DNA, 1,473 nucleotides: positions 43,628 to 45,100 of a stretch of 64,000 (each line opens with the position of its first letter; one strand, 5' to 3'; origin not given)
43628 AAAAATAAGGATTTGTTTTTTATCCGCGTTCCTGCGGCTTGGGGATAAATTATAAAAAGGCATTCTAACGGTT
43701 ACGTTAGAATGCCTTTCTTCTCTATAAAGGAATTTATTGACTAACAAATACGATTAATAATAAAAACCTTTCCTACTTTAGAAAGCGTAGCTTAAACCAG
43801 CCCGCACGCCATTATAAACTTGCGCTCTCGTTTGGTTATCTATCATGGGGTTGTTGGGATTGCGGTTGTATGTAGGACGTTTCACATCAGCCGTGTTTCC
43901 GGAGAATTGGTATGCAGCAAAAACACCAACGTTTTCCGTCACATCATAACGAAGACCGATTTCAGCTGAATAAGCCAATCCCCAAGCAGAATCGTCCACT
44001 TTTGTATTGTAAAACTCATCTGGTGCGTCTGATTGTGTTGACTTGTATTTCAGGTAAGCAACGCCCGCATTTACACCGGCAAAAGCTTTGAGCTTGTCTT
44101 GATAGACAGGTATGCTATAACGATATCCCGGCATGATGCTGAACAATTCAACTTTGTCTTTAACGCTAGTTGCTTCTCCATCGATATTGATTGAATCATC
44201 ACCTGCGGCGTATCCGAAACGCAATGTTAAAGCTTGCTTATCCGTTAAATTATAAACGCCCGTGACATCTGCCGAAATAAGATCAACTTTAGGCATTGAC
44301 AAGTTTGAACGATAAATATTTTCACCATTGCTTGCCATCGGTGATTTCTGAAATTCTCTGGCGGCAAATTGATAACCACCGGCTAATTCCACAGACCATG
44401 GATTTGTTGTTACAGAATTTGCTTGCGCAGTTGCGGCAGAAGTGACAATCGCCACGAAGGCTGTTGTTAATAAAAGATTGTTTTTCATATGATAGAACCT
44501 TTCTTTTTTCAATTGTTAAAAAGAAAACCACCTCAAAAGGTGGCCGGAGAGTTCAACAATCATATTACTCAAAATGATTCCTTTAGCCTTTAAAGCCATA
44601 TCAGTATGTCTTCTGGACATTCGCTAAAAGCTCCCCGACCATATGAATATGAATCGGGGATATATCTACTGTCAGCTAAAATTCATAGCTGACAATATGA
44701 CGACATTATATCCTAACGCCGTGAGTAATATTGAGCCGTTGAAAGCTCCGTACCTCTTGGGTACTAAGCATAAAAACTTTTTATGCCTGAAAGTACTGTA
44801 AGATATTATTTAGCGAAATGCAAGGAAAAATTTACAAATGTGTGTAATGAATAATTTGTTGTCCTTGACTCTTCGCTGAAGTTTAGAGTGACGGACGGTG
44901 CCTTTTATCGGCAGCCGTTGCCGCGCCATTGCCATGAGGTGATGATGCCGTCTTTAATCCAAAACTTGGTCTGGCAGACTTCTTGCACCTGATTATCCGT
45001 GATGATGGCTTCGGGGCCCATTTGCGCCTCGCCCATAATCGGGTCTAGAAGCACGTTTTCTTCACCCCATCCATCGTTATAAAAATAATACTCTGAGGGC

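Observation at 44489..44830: ~300-nt near-identical structured 5' leaders upstream of two different outer-membrane protein genes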

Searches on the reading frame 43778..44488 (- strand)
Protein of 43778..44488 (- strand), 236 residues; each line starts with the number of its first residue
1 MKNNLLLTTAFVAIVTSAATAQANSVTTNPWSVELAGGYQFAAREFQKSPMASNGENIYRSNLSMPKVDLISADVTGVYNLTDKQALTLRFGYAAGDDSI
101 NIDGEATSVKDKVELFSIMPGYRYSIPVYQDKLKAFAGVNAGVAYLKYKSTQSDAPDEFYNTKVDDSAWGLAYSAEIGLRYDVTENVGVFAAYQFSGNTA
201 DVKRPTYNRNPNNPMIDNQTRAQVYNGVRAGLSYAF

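Call 7: search_protein_families(library=pfam, proteins=[window:43778-44488:-])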
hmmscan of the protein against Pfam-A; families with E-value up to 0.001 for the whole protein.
window:43778-44488:- (236 aa): 1 family
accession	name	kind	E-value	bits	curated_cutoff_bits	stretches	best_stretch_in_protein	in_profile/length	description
PF13505.12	OMP_b-brl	-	2.8e-09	37.8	28.7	1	12-216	4-158/175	Outer membrane protein beta-barrel domain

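Call 10: find_homologous_proteins(query=window:43778-44488:-)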
Query window:43778-44488:- (236 aa): 74 proteins with E <= 0.001 among 427 candidates.
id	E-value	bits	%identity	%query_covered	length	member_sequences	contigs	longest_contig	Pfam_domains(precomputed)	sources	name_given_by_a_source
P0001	1.5e-150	517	100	100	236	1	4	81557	PF13505.13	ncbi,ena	-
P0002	2.8e-129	447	85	100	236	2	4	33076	PF13505.13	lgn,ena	-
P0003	1.4e-114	399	77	100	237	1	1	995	PF13505.13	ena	-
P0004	5.5e-111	387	73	100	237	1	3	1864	PF13505.13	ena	-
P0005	8.0e-107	374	73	100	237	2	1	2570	PF13505.13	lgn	-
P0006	2.4e-101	356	71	100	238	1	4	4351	PF13505.13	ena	-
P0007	4.9e-92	325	63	100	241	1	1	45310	PF13505.13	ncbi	-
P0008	1.4e-91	324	64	100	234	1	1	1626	-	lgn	-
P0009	1.5e-34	137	41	88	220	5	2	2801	PF13505.13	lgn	-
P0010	6.1e-34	135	43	88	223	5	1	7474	PF13505.13,PF13609.13,PF01389.24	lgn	-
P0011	7.0e-34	135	43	88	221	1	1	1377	PF13505.13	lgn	-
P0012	7.2e-34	135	41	88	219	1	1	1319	PF13505.13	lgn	-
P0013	1.2e-33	134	42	87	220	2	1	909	PF13505.13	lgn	-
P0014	1.7e-33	134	42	88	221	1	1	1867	PF13505.13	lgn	-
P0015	2.9e-33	133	41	88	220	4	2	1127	PF13505.13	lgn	-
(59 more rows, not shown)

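Call 13: find_encoding_contigs(protein=P0002, flank=3000, max_places=4)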
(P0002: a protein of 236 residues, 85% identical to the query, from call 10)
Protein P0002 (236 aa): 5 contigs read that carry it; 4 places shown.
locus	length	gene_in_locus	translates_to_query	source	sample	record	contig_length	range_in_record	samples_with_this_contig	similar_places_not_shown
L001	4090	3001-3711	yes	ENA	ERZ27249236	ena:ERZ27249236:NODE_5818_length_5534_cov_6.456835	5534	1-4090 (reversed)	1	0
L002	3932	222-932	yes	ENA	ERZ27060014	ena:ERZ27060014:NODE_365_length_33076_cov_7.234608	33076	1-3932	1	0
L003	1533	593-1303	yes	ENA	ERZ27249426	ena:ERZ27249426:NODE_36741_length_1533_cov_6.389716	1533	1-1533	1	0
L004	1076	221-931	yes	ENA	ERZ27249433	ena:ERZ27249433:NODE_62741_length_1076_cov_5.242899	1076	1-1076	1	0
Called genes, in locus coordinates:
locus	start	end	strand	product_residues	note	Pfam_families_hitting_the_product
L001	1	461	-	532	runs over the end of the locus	PF00009:GTP_EFTU, PF01926:MMR_HSR1 (weak), PF22042:EF-G_D2, PF03144:GTP_EFTU_D2, PF16658:RF3_C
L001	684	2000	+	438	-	PF05697:Trigger_N, PF00254:FKBP_C, PF05698:Trigger_C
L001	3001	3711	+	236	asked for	PF13505:OMP_b-brl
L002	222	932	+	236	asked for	PF13505:OMP_b-brl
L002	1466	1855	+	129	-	PF00300:His_Phos_1 (faint)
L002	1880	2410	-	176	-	PF00210:Ferritin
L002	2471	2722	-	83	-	-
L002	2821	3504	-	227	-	-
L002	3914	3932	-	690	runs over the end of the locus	PF09972:DUF2207, PF20990:DUF2207_C (faint)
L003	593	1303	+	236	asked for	PF13505:OMP_b-brl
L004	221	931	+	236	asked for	PF13505:OMP_b-brl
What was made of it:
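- Contigs often break inside it (L002 and L004, call 13).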

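Call 14: find_encoding_contigs(protein=P0007, flank=3000, max_places=4)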
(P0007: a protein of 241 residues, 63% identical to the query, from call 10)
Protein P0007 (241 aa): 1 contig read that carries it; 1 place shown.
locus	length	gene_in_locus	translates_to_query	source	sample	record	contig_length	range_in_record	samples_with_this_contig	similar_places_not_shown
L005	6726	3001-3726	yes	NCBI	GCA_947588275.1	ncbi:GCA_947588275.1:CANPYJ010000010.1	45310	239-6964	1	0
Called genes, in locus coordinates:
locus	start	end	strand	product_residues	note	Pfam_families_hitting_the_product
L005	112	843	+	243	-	-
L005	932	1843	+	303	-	-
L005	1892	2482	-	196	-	-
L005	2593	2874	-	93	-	-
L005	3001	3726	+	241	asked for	PF13505:OMP_b-brl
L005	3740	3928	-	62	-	-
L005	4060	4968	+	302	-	-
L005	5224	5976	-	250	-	PF07508:Recombinase, PF13408:Zn_ribbon_recom (weak)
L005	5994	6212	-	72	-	-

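Call 71: find_encoding_contigs(protein=P0001, flank=1000, max_places=4)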
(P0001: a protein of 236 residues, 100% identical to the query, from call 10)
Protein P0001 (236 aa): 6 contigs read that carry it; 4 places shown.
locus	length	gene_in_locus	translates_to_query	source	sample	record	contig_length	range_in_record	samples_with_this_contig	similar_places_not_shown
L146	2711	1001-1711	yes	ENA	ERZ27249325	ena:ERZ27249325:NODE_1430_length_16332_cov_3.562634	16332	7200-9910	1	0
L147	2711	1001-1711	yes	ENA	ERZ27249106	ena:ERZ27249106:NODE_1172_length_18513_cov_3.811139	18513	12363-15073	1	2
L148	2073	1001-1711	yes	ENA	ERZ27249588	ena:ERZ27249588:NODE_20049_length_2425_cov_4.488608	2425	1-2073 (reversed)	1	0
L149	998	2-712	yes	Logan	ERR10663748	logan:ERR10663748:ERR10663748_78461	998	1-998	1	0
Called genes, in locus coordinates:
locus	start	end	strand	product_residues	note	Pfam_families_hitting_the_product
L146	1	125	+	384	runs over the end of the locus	PF01098:FTSW_RODA_SPOVE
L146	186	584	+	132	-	-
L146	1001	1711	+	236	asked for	PF13505:OMP_b-brl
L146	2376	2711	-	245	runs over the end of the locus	PF00106:adh_short, PF08659:KR, PF01370:Epimerase (weak), PF13460:NAD_binding_10 (weak), PF13561:adh_short_C2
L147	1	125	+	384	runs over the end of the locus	PF01098:FTSW_RODA_SPOVE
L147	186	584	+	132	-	-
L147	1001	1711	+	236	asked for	PF13505:OMP_b-brl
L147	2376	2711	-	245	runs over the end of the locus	PF00106:adh_short, PF08659:KR, PF01370:Epimerase (weak), PF13460:NAD_binding_10 (weak), PF13561:adh_short_C2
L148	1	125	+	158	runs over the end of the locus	?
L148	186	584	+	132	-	-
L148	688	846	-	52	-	-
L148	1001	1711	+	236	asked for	PF13505:OMP_b-brl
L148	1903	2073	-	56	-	?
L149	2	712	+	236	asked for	PF13505:OMP_b-brl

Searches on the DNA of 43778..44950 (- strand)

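Call 21: search_rna_families(source=window, start=44400, end=44950, threshold=evalue, max_evalue=10)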
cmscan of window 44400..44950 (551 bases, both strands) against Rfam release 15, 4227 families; matches with E-value up to 10: 6.
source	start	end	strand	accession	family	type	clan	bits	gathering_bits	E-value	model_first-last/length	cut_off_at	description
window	44518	44634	-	RF00515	PyrR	Cis-reg;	-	22.5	54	0.89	1-115/115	no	PyrR binding site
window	44521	44620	-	RF02766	Ysr49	Gene; sRNA;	-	19.1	95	0.28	1-124/124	no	Yersinia sRNA 49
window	44768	44874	+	RF02696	Teg49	Gene; sRNA;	-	17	186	3.8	1-196/196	no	Teg49 sRNA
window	44520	44582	-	RF01388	isrD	Gene; sRNA;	-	16.4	37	1.4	1-51/51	no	isrD Hfq binding RNA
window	44517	44614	-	RF02430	SpF19_sRNA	Gene; sRNA;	-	15.5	60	9.9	1-99/99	no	Streptococcus sRNA SpF19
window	44465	44567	+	RF02374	YenS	Gene; sRNA;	-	13.5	80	2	1-169/169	no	Yersinia YenS sRNA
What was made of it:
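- On Any Rfam 15 family: The E<=10 scan of 44400-44950 finds only scattered chance hits at 13-22 bits (call 21).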

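Call 65: build_rna_model(alignment_id=A6)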
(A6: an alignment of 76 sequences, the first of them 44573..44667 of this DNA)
Model R1 built from alignment A6 (76 sequences, 125 columns); structure: RNAalifold consensus.
model positions 95; base pairs 20; branch points 1; effective number of sequences 1.77; information 0.602 bits per position. Calibrated on 0.2 Mb of random sequence (short: E-values are rough).
structure used (alignment columns):
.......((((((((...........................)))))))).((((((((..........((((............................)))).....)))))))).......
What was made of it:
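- Tried and rejected: A 95-position core model was used instead (call 65).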

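Call 66: search_with_rna_model(model_id=R1, source=window, filters=off, max_evalue=10)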
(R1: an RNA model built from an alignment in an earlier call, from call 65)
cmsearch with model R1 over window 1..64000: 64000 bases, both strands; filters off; matches with E-value up to 10: 29.
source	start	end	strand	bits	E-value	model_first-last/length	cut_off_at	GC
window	44573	44667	-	98.4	5.8e-28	1-95/95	no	0.39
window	54194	54278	-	95.4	4.8e-27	1-95/95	no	0.4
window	26641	26709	-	16.9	0.0088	1-95/95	no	0.28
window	54236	54298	+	15.1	0.033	1-95/95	no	0.4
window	44625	44687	+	14.8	0.04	1-95/95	no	0.37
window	39836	39927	-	14.7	0.044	1-95/95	no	0.32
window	62209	62262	-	14.1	0.065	1-95/95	no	0.22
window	26669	26750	+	12.1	0.28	1-95/95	no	0.32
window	62257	62352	+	10.9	0.65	1-95/95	no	0.32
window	62305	62354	-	10.7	0.75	1-95/95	no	0.28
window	63865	63920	+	10.7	0.77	1-95/95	no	0.41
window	55427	55519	-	9.8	1.5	1-95/95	no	0.42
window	28181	28301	-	9.8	1.5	1-95/95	no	0.28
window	4787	4880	+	9.7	1.5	1-95/95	no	0.28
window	52027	52122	+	9.5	1.7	1-95/95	no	0.41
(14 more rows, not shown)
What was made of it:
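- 44580..44631 (-): Copy 1: P4 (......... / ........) with a conserved internal loop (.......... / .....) and a variable-length distal hairpin. The core covariance model R1 scores 98.4 bits here (call 66).
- The covariance model scores 98 bits on the gene strand and 15 bits on the reverse strand (call 66).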

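Call 68: search_with_rna_model(model_id=R1, sources=[L005, L006, L007, L008, L009, L010, L011, L012, L013, L016, L018, L019, L020, L021, L022, L028, L033, L034, L035, L036, L039, L044, L046, L047, L048, L050, L051, L054, L056, L058, L061, L063, L066, L068, L072, L073, L074, L075, L076, L077, L080, L081, L082, L084, L085, L087, L092, L093, L095, L099, L102, L104, L105, L110, L114, L117, L118, L127, L133, L139], max_evalue=0.1)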
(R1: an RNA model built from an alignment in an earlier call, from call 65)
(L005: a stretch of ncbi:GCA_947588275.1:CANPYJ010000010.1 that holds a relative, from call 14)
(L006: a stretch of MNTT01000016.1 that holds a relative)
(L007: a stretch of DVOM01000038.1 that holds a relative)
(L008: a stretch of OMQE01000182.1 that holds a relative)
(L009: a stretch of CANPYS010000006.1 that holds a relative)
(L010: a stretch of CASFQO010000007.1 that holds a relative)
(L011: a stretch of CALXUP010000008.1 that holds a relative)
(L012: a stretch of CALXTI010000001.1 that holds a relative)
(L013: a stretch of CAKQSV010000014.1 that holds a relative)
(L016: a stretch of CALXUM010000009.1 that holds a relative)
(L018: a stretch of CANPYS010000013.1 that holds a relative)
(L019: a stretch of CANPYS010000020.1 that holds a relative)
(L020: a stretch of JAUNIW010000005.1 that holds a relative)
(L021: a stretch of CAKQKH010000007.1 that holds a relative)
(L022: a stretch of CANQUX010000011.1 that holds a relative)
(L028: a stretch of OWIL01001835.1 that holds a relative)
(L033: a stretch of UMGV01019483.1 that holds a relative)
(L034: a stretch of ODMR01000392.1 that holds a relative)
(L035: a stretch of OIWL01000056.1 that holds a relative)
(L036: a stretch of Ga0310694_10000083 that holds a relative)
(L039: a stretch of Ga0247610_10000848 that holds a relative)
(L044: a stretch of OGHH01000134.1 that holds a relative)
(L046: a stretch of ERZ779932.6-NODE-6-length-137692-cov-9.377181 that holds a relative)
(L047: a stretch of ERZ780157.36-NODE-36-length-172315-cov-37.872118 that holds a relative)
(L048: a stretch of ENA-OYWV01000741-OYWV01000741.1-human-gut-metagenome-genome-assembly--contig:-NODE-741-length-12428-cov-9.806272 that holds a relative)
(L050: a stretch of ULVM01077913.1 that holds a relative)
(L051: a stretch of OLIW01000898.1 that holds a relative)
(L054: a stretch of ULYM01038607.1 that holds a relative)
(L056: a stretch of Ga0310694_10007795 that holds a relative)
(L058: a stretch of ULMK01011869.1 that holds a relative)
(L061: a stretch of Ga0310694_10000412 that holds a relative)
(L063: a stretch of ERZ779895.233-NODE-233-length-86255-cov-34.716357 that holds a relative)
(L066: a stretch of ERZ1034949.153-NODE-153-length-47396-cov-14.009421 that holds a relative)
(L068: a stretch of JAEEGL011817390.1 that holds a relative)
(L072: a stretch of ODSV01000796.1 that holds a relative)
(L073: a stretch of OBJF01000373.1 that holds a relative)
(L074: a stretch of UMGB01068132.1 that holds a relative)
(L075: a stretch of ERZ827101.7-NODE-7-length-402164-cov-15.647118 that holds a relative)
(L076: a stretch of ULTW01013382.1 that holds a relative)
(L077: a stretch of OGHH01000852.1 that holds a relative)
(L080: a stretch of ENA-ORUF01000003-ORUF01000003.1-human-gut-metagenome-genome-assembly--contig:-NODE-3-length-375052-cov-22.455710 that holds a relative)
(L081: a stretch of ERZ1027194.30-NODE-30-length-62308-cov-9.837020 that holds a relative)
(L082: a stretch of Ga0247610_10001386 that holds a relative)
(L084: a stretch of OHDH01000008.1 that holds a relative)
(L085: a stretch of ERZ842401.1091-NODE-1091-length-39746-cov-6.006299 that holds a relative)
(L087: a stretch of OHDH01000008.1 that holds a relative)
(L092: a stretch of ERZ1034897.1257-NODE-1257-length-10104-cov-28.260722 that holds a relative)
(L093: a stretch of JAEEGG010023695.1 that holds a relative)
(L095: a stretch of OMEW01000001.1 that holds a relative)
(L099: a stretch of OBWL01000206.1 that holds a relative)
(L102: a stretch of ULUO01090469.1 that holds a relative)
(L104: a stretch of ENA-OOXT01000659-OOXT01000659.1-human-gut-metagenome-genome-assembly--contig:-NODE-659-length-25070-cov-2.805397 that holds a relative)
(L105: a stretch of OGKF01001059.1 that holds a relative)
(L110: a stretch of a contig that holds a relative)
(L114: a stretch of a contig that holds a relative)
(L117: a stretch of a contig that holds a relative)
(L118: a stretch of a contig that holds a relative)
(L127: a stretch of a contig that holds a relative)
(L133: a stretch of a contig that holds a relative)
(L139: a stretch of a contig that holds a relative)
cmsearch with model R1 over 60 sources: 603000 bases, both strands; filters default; matches with E-value up to 0.1: 69.
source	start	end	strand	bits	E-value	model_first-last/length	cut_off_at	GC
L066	4582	4691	-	104.1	9.1e-29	1-95/95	no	0.35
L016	3140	3248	-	102.7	2.5e-28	1-95/95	no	0.33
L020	1115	1223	+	102.7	2.5e-28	1-95/95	no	0.33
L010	7709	7817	-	100.8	9.8e-28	1-95/95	no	0.35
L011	5260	5368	+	100.8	9.8e-28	1-95/95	no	0.35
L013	2293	2401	+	100.8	9.8e-28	1-95/95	no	0.35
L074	3647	3755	+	100.8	9.8e-28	1-95/95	no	0.35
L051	3610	3718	-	100.8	9.8e-28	1-95/95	no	0.34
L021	4734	4842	+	100.8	9.9e-28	1-95/95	no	0.36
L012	5079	5187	+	100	1.7e-27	1-95/95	no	0.36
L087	1958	2064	-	99.7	2.1e-27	1-95/95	no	0.36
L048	10319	10427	+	99.4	2.7e-27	1-95/95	no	0.35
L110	7824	7930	+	99.3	2.8e-27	1-95/95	no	0.36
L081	2970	3078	+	98.7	4.4e-27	1-95/95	no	0.36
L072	4982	5090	+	97.1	1.3e-26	1-95/95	no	0.35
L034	6179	6287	-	96.7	1.8e-26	1-95/95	no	0.36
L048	2031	2140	+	96.7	1.8e-26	1-95/95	no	0.35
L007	1255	1363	-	96.5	2.1e-26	1-95/95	no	0.36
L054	1486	1594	-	96.5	2.1e-26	1-95/95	no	0.36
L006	4849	4957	-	96.2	2.6e-26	1-95/95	no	0.37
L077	2769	2877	-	96.2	2.6e-26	1-95/95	no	0.37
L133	6848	6956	+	95.2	5.1e-26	1-95/95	no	0.37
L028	7609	7717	-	95.2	5.1e-26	1-95/95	no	0.37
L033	7201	7309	+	94.7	7.4e-26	1-95/95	no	0.36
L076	2021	2129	+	94.7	7.4e-26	1-95/95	no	0.36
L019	374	458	+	90.3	1.7e-24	1-95/95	no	0.45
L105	2833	2943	-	90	2.1e-24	1-95/95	no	0.35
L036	1278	1365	-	88.7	5.5e-24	1-95/95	no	0.45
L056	1811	1899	-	88.6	5.6e-24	1-95/95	no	0.44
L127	6869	6951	-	88.5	6.3e-24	1-95/95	no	0.41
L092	7943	8027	-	88.3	6.9e-24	1-95/95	no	0.42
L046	2324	2406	+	87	1.8e-23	1-95/95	no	0.42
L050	8171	8253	-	87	1.8e-23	1-95/95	no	0.42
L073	2143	2225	+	87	1.8e-23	1-95/95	no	0.42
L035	1537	1634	+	85.7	4.6e-23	1-95/95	no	0.42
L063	11593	11690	-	85.7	4.6e-23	1-95/95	no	0.42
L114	5448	5545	-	85.7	4.6e-23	1-95/95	no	0.42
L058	5800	5882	+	85.5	5.1e-23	1-95/95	no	0.43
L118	4512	4594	+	85.5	5.1e-23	1-95/95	no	0.43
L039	9903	9976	-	84.9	7.8e-23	1-95/95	no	0.46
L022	3072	3178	-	84.4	1.1e-22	1-95/95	no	0.43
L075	9615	9694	-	84.3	1.2e-22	1-95/95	no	0.45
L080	10908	10987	-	84.3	1.2e-22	1-95/95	no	0.45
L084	11928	12007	-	84.3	1.2e-22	1-95/95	no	0.45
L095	3320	3399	+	84.3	1.2e-22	1-95/95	no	0.45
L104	8490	8569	-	84.3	1.2e-22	1-95/95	no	0.45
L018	7819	7904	-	83.5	2.1e-22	1-95/95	no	0.43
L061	3805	3880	+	83.4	2.3e-22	1-95/95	no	0.46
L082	2398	2473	-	83.4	2.3e-22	1-95/95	no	0.46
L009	4233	4336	-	83.2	2.7e-22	1-95/95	no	0.38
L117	4343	4422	-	82.5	4.5e-22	1-95/95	no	0.44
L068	6154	6263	+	80.7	1.6e-21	1-95/95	no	0.35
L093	4529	4638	+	80.7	1.6e-21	1-95/95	no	0.35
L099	5005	5082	+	79.7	3.2e-21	1-95/95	no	0.41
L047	2759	2850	+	76.1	4.4e-20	1-95/95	no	0.46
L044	3598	3670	-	72.5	5.6e-19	1-95/95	no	0.42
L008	251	346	+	70.6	2.1e-18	1-95/95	no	0.41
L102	12517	12612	-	68.9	7.2e-18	14-95/95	5'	0.38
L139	11075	11150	+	67.9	1.5e-17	1-95/95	no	0.38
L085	550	625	+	65.1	1.1e-16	1-95/95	no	0.43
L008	3386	3460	-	50.2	4.4e-12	1-95/95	no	0.45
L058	5767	5840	-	19.4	0.014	1-95/95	no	0.38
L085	496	583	-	18.4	0.029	1-95/95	no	0.47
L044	642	690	+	18.2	0.034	1-95/95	no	0.45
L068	6152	6196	-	18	0.038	1-95/95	no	0.31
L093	4527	4571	-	18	0.038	1-95/95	no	0.31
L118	4509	4552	-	17.9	0.042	1-95/95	no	0.36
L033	3031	3104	+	16.9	0.089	1-95/95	no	0.3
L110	7821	7866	-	16.7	0.096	1-95/95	no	0.37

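Call 73: search_rna_families(sources=[L031, L059, L069, L089, L052, L045, L043, L065, L041, L038, L042, L096, L003, L125, L132, L086, L098], threshold=evalue, max_evalue=1)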
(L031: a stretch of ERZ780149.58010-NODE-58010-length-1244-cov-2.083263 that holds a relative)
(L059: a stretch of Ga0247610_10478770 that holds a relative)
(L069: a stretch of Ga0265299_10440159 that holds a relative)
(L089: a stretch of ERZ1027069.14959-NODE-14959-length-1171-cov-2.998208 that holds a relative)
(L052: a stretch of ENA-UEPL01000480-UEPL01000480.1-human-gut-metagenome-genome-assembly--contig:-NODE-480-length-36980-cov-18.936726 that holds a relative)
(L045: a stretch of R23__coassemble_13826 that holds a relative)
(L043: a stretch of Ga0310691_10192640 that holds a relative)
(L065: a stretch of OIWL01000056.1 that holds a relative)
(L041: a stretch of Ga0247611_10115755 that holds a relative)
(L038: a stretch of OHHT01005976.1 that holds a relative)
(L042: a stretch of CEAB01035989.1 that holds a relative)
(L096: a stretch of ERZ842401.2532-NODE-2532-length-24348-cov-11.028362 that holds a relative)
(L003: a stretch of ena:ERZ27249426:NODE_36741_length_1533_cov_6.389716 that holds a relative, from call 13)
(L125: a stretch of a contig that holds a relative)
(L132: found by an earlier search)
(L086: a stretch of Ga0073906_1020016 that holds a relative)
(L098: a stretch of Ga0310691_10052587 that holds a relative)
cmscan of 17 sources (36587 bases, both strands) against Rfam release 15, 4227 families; matches with E-value up to 1: 2.
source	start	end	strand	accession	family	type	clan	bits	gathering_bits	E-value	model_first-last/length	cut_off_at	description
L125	546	627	+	RF00005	tRNA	Gene; tRNA;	CL00001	58.5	29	2.5e-10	1-71/71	no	tRNA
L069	1059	1105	-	RF02056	STnc390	Gene; sRNA;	-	24.1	50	0.44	9-60/60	5'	Salmonella sRNA STnc390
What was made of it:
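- On Any Rfam 15 family: The E<=1 scan of 17 divergent copies finds nothing on the element (call 73).
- On c-di-GMP-I / c-di-GMP-II riboswitch: There is no hit at E<=10 or E<=1 (calls 21, 73).
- Closest known: c-di-GMP-I/II riboswitches. Different: There is no sequence or structure match (calls 21, 73), and this element is much larger.
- Closest known: Processive-antitermination leader RNAs. Different: There is no sequence or structure similarity (calls 21, 73).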
